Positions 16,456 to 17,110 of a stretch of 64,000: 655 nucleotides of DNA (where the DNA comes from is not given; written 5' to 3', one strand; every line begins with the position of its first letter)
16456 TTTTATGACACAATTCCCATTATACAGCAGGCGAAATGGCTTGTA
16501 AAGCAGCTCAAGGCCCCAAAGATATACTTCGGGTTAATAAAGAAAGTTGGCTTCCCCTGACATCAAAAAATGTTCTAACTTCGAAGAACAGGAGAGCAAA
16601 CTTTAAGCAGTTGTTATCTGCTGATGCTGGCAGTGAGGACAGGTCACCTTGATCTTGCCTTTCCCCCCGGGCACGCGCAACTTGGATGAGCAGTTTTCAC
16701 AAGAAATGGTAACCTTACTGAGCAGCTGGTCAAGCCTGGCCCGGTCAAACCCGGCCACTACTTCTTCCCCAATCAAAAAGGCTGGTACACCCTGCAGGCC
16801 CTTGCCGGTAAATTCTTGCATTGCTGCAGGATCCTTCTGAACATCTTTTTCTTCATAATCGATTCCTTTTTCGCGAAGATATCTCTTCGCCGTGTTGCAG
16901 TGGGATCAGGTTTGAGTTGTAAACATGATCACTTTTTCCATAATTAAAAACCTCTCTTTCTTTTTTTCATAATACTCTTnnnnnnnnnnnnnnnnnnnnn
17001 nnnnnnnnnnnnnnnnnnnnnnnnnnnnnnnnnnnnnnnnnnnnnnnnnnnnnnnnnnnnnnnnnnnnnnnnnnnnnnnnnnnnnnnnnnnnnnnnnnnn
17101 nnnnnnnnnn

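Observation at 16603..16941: Missed selenoprotein: glutaredoxin-like gene with UGA at the CxxC position, plus a zinc ribbon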

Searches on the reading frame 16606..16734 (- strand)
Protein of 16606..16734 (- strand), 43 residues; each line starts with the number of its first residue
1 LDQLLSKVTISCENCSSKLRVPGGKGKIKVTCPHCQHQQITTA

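Call 54: search_protein_families(library=ncbifam, proteins=[window:16606-16734:-], max_evalue=1)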
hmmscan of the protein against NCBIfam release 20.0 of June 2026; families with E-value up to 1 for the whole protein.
seq(43 aa): 13 families
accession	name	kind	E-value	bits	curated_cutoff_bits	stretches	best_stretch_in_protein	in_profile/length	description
NF047912.1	ECs_2282_CxxC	subfamily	0.0036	17.2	37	1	28-42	1-15/60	ECs_2282 family putative zinc-binding protein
NF038384.1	zinc_YnfU_fam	subfamily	0.0046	16.5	36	1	26-38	13-25/52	YnfU family zinc-binding protein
NF041374.1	GDCCVxC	domain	0.0047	17.1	40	1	29-40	2-13/58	GDCCVxC domain-containing (seleno)protein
NF041197.2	CxxC_Se_CxxC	equivalog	0.0073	16.4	40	1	12-38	1-27/53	dual CXXC motif small (seleno)protein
TIGR02098.1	MJ0042_CXXC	domain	0.009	15.7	20.9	1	9-37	2-33/38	MJ0042-type zinc finger domain-containing protein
TIGR00100.1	hypA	equivalog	0.028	14.4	88.1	1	6-40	67-98/116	hydrogenase maturation nickel metallochaperone HypA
NF040506.1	PG0870_Nterm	domain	0.036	14.2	50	1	25-39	7-21/56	PG0870-related protein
NF001629.0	PRK00415.1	equivalog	0.042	13.4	70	1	28-40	13-25/62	30S ribosomal protein S27e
NF001764.0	PRK00504.1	subfamily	0.061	13.7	40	0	6-18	4-16/50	50S ribosomal protein L33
NF041259.1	mono_DmmA_fam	domain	0.11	12.9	60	0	25-39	47-61/101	dimethylamine monooxygenase subunit DmmA family protein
TIGR04104.1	cxxc_20_cxxc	subfamily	0.11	12.8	45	0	11-42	2-38/93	TIGR04104 family putative zinc finger protein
TIGR02605.1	CxxC_CxxC_SSSS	subfamily_domain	0.14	12.2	31.3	1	12-39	8-36/52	FmdB family zinc ribbon protein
TIGR00155.1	pqiA_fam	subfamily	0.21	10.6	260.35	1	9-38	13-42/403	PqiA/YebS family transporter subunit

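Call 55: search_protein_families(library=pfam, proteins=[window:16606-16734:-], max_evalue=1)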
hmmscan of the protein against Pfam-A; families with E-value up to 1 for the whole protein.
seq(43 aa): 36 families (the best 25 are shown)
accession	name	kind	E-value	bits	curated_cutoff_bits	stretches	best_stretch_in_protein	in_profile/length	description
PF13717.11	Zn_ribbon_4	-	3e-05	24.3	30.3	1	10-38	3-34/36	zinc-ribbon domain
PF23548.1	Zn_ribbon_FGT1_2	-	0.00033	20.6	27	1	9-36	2-27/35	FORGETTER1 second zinc ribbon domain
PF13719.11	Zn_ribbon_5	-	0.00088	19.4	29.3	1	10-37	3-33/37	zinc-ribbon domain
PF01667.23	Ribosomal_S27e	-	0.00096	19.3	24.5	2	8-29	25-47/55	Ribosomal protein S27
PF10601.15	zf-LITAF-like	-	0.0016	19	23.8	1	28-42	4-18/70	LITAF-like zinc ribbon domain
PF01155.25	HypA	-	0.0018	18.7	28.9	1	6-41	67-98/112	Hydrogenase/urease nickel incorporation, metallochaperone, hypA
PF22191.2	IBR_1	-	0.0023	18.2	27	1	9-38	3-30/47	IBR domain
PF12773.13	DZR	-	0.0031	18.1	27.3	1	10-38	13-33/45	Double zinc ribbon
PF23547.1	Zn_ribbon_FGT1_1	-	0.0089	16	27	1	9-39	2-30/35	FORGETTER1 first zinc ribbon domain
PF02591.20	Zn_ribbon_9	-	0.0092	16.5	29.1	0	30-36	24-30/33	C4-type zinc ribbon domain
PF13248.11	Zn_ribbon_3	-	0.015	15.1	27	1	31-37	18-24/26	zinc-ribbon domain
PF19134.6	DUF5817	-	0.017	15.5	31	1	10-39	4-31/57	Domain of unknown function (DUF5817)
PF24441.1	DUF7560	-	0.017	15.2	27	0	28-38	4-14/44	Family of unknown function (DUF7560)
PF25412.1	zf-C2H2_ZNF592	-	0.018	15.3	27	1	27-39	4-16/45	ZNF592-like C2H2 zinc finger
PF24455.1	DUF7571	-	0.019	15.7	27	1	9-41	42-74/89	Family of unknown function (DUF7571)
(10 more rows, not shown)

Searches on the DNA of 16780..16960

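Call 61: search_rna_families(source=window, start=16780, end=16960, threshold=evalue, max_evalue=10, show_alignments=2)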
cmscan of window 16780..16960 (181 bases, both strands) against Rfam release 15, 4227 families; matches with E-value up to 10: 4.
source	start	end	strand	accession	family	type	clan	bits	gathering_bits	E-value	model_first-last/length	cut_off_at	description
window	16843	16938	+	RF02630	Hrs12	Gene; sRNA;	-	19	70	0.58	1-87/87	no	Hfq-regulated sRNA 12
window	16935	16952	-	RF01379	CRISPR-DR66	Gene; CRISPR;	CL00014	15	45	3.8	1-37/37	no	CRISPR RNA direct repeat element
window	16831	16960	-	RF04309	HCV_J7880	Cis-reg;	-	10.6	90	7.3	24-123/123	5'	Hepatitis C virus J7880 RNA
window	16791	16960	+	RF01946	KCNQ1OT1_1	Gene; lncRNA;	-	2.8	70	7.4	134-304/464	3'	KCNQ1 overlapping transcript 1 conserved region 1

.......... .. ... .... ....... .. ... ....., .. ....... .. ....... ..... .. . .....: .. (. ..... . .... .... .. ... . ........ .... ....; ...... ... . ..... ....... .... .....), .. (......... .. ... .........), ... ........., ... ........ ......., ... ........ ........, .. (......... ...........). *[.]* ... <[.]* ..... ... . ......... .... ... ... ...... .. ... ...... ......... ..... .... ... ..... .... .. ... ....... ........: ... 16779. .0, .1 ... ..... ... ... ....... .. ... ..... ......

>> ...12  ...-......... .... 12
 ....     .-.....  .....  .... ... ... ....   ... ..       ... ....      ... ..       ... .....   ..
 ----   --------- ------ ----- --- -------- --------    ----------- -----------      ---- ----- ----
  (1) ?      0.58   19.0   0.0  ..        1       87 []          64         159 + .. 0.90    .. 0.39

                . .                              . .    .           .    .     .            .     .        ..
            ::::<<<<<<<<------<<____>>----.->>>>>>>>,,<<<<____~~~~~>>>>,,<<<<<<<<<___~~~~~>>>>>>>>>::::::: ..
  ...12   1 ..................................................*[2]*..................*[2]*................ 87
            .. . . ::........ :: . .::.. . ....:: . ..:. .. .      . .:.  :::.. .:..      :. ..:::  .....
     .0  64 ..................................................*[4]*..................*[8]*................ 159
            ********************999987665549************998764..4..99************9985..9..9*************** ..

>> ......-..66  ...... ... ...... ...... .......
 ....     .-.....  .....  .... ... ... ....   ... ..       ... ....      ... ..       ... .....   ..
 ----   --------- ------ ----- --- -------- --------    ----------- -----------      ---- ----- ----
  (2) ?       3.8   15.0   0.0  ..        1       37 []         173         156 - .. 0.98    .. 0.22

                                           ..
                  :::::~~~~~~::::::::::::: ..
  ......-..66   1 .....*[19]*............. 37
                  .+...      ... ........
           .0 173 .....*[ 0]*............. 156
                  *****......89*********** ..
